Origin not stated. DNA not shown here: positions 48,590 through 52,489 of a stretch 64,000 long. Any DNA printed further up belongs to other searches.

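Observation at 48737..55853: Leaderless three-gene operon ending in a 2031-aa orphan membrane protein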

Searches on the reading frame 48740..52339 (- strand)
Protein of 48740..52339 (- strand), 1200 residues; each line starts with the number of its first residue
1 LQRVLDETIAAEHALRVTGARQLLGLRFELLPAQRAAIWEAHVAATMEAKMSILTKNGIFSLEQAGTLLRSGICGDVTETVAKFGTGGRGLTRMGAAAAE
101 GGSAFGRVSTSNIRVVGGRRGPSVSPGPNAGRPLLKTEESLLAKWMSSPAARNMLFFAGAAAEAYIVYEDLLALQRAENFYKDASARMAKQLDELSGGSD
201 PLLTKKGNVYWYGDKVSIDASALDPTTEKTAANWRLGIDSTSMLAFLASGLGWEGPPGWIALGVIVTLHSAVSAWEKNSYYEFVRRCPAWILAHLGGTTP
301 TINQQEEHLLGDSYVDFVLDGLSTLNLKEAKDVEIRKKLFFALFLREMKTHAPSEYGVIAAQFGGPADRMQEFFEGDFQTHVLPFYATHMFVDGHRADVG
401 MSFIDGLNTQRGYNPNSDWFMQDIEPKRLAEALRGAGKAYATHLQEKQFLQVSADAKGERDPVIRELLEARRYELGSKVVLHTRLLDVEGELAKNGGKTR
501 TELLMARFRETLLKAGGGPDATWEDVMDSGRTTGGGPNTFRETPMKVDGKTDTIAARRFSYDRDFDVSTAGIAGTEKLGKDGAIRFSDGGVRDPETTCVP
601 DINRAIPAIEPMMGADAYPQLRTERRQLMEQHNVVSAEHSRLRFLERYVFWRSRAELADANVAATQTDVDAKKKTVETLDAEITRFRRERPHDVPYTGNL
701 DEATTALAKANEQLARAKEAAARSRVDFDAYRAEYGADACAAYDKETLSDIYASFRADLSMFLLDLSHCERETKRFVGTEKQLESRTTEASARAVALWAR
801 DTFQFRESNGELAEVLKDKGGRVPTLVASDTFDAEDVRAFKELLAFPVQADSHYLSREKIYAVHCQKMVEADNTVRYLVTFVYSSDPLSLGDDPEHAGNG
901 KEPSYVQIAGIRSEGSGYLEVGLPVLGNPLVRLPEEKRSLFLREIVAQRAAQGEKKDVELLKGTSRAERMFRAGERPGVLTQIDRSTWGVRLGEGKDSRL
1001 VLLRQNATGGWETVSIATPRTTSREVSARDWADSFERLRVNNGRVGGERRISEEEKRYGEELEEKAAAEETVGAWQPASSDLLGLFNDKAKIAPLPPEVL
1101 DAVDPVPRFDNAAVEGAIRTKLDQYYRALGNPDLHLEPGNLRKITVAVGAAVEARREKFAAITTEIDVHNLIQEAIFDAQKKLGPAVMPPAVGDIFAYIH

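Call 30: search_protein_representatives(protein=window:48740-52339:-)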
Query: 1200 residues. Proteins with E-value up to 0.001 (for the whole library): 50; up to 1e-10: 30; up to 1e-30: 8. The best 50 are listed.
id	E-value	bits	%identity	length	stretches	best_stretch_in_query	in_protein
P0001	0.0e+00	2705.5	100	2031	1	1-1200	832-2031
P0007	0.0e+00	1116.1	52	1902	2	1-664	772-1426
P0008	3.6e-281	952.3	43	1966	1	1-1183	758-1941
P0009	3.6e-125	435.7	33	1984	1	12-1086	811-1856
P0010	2.2e-105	370.1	32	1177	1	14-1070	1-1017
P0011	3.4e-66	240.4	29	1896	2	10-605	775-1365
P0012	3.6e-60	220.4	35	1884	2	115-508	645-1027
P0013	1.3e-52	195.3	28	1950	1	8-1006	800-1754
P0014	3.7e-26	107.8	28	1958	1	101-517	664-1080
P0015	2.1e-22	95.4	34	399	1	820-1102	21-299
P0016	6.5e-22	93.7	32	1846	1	156-530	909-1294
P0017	4.4e-21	91.0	27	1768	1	145-517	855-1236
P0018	8.0e-21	90.1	30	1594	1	253-517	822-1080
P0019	3.2e-19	84.8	30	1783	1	245-519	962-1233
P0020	4.4e-19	84.3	31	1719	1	157-517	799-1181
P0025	1.5e-15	72.6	29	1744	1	138-515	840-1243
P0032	3.2e-12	61.6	30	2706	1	217-517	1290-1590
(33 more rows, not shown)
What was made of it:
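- It has about 50 homologues of the same length (call 30).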

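Call 43: find_encoding_contigs(protein=P0007, flank=10000, max_places=4)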
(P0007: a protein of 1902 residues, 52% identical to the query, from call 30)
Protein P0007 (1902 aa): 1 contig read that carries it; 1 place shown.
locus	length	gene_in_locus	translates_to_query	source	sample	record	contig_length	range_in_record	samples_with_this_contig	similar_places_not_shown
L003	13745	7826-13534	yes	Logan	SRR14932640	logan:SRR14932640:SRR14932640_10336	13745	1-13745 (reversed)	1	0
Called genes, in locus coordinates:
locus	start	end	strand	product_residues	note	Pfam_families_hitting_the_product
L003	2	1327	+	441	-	?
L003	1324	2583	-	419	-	-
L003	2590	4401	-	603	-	-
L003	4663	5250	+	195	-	-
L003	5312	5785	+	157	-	PF01245:Ribosomal_L19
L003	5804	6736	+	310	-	PF04230:PS_pyruv_trans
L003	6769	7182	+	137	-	-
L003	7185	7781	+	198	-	-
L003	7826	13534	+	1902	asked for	-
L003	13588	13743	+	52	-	?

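Call 44: find_encoding_contigs(protein=P0009, flank=10000, max_places=4)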
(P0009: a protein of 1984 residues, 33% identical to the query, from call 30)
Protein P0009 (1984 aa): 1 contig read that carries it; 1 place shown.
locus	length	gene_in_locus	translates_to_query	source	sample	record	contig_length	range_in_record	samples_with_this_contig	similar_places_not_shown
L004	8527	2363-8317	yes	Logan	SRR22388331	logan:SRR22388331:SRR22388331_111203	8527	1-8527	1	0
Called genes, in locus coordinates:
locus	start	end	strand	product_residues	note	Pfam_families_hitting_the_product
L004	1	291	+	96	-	?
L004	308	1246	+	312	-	PF04230:PS_pyruv_trans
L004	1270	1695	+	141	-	-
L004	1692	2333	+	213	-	-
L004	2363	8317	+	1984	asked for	-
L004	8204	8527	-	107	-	?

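Call 45: find_encoding_contigs(protein=P0012, flank=10000, max_places=3)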
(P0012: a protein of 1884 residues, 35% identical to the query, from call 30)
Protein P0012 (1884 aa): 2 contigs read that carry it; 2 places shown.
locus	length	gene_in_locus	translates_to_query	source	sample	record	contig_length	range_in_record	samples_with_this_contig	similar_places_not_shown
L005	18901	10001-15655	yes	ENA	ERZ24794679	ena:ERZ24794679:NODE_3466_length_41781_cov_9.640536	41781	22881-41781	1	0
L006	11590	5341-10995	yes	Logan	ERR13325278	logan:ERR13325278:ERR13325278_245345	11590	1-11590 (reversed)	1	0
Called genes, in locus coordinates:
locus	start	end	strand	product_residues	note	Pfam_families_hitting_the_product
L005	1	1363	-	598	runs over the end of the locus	-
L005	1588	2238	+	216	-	-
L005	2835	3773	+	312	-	PF04230:PS_pyruv_trans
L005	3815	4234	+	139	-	-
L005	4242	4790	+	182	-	-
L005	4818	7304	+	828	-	-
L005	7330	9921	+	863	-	-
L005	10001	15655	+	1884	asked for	-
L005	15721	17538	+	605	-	PF00009:GTP_EFTU, PF01926:MMR_HSR1 (weak), PF22042:EF-G_D2 (faint), PF03144:GTP_EFTU_D2, PF00679:EFG_C, PF06421:LepA_C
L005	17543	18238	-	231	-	-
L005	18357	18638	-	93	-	PF01016:Ribosomal_L27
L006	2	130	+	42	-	?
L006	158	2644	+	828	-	-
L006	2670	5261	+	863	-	-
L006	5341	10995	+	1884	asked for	-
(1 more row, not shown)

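Call 46: find_encoding_contigs(protein=P0014, flank=10000, max_places=3)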
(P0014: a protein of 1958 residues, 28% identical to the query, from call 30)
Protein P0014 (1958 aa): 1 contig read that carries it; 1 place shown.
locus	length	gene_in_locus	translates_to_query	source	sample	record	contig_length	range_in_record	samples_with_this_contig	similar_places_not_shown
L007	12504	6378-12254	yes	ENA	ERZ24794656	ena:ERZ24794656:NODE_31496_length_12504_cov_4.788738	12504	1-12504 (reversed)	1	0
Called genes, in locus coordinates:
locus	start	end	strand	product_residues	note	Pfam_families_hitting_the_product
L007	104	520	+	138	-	-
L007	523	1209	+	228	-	-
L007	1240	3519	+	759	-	-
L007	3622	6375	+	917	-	-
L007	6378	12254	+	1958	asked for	-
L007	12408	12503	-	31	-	?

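Call 47: find_encoding_contigs(protein=P0016, flank=10000, max_places=3)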
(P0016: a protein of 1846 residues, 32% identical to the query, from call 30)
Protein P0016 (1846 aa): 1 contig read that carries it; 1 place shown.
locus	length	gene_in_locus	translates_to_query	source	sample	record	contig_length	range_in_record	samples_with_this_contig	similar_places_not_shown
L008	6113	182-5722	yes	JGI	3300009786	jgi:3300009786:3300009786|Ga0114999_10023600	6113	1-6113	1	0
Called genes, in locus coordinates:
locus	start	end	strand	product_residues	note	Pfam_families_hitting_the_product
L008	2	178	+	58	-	?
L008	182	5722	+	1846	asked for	-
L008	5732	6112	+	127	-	?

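Call 69: find_encoding_contigs(protein=P0025, flank=10000, max_places=3)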
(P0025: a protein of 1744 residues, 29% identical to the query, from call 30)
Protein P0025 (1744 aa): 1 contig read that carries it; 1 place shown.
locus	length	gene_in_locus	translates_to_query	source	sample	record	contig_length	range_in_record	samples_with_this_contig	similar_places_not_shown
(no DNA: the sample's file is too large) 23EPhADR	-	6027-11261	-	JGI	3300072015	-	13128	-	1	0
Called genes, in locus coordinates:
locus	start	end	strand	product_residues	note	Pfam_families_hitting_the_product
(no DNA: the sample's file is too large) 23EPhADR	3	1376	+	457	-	?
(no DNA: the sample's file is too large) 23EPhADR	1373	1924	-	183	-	-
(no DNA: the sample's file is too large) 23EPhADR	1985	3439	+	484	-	PF04932:Wzy_C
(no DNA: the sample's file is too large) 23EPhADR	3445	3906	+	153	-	PF02590:SPOUT_MTase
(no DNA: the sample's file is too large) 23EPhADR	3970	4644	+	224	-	-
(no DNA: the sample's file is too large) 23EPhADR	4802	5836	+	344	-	-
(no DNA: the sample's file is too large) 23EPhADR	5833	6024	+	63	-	-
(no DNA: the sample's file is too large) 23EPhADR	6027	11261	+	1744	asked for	-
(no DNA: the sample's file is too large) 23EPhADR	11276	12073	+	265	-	PF12705:PDDEXK_1, PF01930:Cas_Cas4 (weak)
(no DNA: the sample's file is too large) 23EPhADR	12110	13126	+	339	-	?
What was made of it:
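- Wzy_C lies near a distant family member (call 69).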

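Call 70: find_encoding_contigs(protein=P0032, flank=10000, max_places=3)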
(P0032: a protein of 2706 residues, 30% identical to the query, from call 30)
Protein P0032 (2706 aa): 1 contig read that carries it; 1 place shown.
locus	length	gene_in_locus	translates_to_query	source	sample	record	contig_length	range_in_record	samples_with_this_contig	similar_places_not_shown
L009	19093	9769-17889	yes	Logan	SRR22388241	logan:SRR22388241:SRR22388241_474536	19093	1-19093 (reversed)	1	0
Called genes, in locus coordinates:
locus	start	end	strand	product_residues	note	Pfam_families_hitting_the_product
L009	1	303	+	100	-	?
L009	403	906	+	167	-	-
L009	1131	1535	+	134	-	-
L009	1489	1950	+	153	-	-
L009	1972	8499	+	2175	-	-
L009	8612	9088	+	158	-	-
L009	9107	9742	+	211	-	-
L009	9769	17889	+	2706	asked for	-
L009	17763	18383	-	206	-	-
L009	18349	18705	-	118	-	-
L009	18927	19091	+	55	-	?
